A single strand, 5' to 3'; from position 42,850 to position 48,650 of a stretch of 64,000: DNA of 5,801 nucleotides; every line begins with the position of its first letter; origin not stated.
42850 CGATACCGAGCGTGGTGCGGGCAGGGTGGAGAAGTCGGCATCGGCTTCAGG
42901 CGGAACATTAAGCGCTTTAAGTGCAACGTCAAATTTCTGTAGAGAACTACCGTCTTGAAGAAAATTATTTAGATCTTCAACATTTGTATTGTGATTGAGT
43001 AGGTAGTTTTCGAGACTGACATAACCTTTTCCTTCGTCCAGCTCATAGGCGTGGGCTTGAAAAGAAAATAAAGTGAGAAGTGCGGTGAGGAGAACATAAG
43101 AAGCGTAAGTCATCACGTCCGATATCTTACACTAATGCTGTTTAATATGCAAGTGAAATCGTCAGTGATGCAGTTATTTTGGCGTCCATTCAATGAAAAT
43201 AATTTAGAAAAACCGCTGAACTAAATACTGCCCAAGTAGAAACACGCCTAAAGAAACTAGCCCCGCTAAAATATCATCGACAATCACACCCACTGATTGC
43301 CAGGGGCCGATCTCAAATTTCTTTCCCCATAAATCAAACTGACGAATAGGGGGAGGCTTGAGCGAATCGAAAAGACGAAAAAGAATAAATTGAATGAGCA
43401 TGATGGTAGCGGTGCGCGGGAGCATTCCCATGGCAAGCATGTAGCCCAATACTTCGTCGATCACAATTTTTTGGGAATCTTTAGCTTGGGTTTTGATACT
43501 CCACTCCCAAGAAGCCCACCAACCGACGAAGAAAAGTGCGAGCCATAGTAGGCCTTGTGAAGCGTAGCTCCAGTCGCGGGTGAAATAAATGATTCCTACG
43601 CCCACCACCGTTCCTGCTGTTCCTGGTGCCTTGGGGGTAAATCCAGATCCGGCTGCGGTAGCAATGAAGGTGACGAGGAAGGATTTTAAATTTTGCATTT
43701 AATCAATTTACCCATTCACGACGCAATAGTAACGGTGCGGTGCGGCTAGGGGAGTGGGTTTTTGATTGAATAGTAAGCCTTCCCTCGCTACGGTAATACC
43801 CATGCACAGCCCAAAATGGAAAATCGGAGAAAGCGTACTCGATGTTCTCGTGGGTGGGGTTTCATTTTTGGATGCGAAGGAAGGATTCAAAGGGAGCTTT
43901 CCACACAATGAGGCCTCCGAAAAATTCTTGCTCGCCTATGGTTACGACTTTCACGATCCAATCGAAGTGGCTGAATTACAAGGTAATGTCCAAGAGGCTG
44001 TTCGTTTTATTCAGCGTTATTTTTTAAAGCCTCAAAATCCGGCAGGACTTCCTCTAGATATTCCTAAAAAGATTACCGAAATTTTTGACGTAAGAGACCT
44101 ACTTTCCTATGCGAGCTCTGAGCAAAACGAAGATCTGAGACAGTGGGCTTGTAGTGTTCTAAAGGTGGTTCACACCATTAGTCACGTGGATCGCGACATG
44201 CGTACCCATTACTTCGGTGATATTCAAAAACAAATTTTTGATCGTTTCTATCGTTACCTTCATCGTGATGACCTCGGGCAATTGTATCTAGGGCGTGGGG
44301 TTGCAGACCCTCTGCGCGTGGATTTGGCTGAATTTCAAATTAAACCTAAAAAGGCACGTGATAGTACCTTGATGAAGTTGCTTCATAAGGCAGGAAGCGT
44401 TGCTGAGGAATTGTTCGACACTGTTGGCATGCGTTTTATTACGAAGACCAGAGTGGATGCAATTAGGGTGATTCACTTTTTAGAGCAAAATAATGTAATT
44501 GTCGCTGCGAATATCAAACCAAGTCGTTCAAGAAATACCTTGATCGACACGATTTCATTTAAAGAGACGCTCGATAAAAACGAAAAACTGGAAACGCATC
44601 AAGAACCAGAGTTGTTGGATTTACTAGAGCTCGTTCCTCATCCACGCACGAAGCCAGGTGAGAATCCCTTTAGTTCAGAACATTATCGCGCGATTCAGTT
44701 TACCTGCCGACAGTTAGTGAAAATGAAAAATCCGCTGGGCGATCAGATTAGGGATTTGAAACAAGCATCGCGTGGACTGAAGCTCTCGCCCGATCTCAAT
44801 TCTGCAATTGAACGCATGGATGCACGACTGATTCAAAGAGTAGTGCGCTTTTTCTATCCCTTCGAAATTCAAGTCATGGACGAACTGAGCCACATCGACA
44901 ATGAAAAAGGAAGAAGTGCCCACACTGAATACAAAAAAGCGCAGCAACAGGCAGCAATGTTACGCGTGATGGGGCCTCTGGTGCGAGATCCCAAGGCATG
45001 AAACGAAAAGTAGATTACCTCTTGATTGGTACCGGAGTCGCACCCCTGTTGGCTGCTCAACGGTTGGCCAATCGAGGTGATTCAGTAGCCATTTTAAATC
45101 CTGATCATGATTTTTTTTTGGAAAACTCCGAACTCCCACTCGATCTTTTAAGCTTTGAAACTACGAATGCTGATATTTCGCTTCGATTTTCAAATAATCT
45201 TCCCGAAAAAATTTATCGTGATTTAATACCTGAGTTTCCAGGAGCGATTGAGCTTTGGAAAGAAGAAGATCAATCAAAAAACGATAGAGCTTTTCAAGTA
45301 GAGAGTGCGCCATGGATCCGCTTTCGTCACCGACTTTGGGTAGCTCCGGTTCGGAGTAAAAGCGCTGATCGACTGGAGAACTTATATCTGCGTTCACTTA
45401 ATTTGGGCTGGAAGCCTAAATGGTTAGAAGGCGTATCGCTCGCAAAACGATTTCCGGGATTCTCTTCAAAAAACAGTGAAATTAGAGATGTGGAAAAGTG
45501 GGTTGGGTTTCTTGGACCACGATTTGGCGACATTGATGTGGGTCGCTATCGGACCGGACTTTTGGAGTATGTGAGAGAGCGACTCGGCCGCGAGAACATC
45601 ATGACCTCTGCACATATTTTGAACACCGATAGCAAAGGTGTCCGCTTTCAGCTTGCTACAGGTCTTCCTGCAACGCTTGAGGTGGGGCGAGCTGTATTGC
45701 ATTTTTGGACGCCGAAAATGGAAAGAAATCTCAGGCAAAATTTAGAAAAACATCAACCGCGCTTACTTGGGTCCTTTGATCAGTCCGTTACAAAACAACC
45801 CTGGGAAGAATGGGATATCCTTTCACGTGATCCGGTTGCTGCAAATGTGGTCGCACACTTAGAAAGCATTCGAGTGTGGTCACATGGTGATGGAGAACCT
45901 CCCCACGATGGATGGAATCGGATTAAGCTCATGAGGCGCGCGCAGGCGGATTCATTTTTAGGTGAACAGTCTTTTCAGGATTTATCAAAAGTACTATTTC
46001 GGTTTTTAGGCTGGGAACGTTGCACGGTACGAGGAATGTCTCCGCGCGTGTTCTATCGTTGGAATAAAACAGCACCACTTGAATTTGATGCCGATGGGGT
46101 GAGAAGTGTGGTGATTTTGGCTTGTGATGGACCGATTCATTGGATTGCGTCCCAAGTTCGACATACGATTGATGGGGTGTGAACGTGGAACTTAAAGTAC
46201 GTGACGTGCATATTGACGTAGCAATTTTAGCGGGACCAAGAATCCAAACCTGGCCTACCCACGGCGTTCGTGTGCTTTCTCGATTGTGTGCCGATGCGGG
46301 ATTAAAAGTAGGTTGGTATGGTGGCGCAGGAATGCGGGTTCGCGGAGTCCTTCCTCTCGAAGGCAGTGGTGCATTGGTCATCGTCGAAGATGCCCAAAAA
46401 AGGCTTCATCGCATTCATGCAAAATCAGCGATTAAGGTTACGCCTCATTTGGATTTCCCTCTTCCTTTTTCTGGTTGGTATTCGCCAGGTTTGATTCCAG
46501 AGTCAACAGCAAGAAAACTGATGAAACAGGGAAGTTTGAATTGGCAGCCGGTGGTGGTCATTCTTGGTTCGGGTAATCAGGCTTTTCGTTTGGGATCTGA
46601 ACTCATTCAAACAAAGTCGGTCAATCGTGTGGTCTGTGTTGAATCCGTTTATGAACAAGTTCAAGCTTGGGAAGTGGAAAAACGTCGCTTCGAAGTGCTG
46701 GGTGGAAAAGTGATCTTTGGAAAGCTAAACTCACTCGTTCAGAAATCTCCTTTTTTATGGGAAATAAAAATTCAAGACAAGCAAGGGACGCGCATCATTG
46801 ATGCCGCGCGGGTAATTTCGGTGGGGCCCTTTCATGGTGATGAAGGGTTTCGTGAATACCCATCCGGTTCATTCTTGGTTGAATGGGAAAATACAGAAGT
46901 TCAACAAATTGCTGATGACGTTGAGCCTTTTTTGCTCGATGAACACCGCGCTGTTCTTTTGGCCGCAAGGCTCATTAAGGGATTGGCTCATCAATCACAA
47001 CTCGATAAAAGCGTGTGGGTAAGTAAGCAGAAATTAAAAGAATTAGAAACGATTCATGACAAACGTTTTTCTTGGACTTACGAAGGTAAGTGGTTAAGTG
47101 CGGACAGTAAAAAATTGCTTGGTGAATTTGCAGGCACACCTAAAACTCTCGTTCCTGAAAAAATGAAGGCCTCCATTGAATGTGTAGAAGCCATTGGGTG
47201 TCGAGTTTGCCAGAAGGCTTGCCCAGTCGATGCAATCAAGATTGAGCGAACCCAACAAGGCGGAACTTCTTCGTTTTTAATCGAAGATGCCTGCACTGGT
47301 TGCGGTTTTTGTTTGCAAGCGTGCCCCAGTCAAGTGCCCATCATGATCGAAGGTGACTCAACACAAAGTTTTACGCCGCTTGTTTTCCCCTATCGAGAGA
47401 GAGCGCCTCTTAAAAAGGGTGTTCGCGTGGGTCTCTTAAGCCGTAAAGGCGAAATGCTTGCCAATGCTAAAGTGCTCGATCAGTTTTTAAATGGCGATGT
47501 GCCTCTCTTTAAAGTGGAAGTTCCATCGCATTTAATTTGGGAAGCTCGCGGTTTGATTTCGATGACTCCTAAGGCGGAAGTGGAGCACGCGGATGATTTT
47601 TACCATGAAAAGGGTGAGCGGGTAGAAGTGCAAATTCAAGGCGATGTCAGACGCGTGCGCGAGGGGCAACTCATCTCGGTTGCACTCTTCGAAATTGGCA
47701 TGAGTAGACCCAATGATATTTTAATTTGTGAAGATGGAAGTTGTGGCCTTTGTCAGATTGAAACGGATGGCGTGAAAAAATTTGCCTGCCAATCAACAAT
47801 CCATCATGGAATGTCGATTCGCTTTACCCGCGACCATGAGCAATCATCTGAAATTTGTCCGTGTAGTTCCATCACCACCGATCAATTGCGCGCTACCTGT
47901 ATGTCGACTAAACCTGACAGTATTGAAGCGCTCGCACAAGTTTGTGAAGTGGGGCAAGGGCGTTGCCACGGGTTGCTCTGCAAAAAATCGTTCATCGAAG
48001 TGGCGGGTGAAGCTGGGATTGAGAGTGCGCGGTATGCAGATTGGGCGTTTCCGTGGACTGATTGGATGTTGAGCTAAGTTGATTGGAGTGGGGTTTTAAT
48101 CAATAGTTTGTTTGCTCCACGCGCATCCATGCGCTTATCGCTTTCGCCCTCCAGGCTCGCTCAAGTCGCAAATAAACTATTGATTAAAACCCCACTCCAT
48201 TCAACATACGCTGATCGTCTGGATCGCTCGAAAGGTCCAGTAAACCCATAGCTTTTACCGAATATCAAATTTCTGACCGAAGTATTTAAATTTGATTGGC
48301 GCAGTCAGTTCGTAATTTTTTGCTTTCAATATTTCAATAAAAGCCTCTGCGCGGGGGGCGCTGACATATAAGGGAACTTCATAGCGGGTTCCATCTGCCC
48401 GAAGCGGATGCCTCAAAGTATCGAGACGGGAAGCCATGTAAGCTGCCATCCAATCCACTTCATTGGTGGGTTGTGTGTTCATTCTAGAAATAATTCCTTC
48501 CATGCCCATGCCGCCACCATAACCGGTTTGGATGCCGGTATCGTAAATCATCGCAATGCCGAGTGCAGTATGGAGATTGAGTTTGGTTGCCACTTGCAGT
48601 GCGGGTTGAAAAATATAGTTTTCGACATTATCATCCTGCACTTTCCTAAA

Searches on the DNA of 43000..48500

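Call 76: search_rna_families(source=window, start=43000, end=48500, threshold=evalue, max_evalue=1)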
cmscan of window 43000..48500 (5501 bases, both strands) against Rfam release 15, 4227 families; matches with E-value up to 1: 2.
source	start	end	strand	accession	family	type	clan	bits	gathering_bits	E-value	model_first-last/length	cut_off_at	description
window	48075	48206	+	RF04087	MIR5565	Gene; miRNA;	-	32.7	80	0.00024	1-109/109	no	MIR5565 microRNA precursor family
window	46448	46536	+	RF02688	RAGATH-13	Gene; ribozyme;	-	26.4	80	0.052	1-95/95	no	RAGATH-13 RNA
